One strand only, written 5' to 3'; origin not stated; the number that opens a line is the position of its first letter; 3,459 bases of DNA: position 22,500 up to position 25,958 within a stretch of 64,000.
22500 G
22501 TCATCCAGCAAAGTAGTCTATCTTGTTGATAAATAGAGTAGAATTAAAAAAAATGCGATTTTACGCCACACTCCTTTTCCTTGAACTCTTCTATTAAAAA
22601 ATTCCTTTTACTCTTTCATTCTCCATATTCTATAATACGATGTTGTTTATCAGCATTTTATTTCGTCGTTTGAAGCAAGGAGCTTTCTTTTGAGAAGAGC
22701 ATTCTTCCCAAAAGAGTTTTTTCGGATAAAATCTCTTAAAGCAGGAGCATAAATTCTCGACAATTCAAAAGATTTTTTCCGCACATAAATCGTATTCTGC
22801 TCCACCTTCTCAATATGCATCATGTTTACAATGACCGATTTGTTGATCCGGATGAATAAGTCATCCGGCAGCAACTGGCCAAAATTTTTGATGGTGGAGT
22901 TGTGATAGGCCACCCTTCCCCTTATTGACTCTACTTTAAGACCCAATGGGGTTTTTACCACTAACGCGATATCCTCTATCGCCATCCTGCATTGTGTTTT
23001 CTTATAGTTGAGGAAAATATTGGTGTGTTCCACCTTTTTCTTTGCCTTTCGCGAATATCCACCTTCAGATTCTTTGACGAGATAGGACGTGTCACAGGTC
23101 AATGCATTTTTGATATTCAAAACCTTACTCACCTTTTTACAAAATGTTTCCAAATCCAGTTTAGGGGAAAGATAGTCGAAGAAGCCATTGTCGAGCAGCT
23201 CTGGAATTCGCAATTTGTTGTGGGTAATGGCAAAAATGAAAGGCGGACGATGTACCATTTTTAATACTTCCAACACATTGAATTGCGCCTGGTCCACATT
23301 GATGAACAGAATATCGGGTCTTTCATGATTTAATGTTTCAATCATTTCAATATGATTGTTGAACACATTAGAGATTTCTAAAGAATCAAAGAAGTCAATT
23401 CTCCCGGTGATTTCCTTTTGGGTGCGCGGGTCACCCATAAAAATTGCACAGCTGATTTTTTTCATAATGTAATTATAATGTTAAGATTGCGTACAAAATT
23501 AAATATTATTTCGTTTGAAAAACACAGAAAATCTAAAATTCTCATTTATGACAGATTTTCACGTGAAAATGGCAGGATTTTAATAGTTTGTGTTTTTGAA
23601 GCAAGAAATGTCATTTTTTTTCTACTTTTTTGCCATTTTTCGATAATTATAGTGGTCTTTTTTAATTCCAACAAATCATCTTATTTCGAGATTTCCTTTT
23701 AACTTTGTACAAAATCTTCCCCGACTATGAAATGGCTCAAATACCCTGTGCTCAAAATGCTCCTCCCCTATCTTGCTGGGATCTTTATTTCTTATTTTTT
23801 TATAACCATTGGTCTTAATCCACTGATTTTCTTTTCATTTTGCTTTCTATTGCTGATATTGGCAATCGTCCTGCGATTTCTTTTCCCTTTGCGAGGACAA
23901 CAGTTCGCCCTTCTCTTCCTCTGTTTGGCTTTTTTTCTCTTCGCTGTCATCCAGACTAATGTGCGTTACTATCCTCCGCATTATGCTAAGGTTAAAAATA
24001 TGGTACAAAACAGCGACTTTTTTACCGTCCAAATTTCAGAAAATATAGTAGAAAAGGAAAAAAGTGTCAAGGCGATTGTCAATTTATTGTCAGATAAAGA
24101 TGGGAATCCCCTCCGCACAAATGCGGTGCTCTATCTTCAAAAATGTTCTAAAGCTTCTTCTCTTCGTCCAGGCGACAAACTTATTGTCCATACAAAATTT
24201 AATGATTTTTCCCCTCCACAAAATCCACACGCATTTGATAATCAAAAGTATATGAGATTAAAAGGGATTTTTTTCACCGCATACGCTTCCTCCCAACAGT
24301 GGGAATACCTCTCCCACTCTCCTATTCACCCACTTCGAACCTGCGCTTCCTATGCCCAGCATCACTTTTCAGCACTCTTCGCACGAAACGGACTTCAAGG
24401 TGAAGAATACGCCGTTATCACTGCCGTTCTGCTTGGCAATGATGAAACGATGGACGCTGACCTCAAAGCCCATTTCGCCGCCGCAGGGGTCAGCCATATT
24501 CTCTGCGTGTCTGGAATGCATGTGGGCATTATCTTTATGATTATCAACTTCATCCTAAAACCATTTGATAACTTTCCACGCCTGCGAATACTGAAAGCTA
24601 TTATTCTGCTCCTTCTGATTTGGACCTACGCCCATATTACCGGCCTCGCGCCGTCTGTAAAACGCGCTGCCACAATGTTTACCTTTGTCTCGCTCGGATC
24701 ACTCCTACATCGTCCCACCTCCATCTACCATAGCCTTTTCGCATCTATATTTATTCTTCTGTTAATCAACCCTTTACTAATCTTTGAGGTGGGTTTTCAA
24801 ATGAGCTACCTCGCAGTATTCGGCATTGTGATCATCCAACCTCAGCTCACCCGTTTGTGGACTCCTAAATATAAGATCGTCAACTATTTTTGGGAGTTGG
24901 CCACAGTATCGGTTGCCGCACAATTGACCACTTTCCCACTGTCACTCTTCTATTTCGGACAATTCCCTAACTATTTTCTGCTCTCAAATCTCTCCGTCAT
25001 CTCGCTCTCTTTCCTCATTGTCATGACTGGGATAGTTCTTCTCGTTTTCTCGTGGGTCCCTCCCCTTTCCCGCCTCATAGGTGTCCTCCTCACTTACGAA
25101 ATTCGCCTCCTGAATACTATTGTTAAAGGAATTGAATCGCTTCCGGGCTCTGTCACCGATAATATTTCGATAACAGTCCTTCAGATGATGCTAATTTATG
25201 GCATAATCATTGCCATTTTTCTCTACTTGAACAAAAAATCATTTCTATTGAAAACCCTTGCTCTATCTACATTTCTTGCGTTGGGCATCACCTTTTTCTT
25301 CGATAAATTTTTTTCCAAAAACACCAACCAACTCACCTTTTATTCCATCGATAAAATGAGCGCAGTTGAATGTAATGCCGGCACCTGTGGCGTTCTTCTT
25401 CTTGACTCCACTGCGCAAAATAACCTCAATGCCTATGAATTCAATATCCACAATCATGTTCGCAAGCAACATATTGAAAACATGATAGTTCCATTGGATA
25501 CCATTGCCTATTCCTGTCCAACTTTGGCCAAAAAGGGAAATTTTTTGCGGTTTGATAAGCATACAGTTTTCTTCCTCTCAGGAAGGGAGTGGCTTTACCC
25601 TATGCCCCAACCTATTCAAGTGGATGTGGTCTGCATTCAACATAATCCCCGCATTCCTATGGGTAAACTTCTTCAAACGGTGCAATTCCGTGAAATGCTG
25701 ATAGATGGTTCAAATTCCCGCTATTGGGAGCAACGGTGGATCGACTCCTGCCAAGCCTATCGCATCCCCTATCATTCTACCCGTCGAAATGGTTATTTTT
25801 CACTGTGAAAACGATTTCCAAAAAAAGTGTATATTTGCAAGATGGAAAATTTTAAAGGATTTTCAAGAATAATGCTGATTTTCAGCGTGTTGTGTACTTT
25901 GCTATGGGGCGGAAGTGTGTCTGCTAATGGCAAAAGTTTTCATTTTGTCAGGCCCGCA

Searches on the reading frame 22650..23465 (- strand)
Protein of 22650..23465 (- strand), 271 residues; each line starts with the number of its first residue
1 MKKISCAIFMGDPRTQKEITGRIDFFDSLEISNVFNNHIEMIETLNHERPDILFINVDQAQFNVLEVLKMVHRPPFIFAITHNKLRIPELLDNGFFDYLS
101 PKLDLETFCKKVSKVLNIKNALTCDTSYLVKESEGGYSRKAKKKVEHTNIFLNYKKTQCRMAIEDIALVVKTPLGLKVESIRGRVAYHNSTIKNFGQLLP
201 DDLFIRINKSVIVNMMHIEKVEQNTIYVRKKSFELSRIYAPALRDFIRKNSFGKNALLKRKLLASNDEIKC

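Call 15: search_protein_families(library=pfam, proteins=[window:22650-23465:-])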
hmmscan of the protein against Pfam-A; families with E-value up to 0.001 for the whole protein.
window:22650-23465:- (271 aa): 1 family
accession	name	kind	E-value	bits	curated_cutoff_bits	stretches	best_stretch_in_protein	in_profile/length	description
PF04397.21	LytTR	-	4.2e-09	37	22.6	1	160-246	5-96/98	LytTr DNA-binding domain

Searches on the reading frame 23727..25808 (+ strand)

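Call 15: search_protein_families(library=pfam, proteins=[window:23727-25808:+])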
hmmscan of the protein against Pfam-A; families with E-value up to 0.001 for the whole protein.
window:23727-25808:+ (693 aa): 2 families
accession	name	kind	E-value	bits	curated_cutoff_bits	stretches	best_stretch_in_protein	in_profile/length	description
PF03772.21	Competence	-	3e-57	194.5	23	1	235-503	2-269/270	Competence protein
PF13567.11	DUF4131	-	2.4e-20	73.3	31.6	1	33-191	8-163/165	Domain of unknown function (DUF4131)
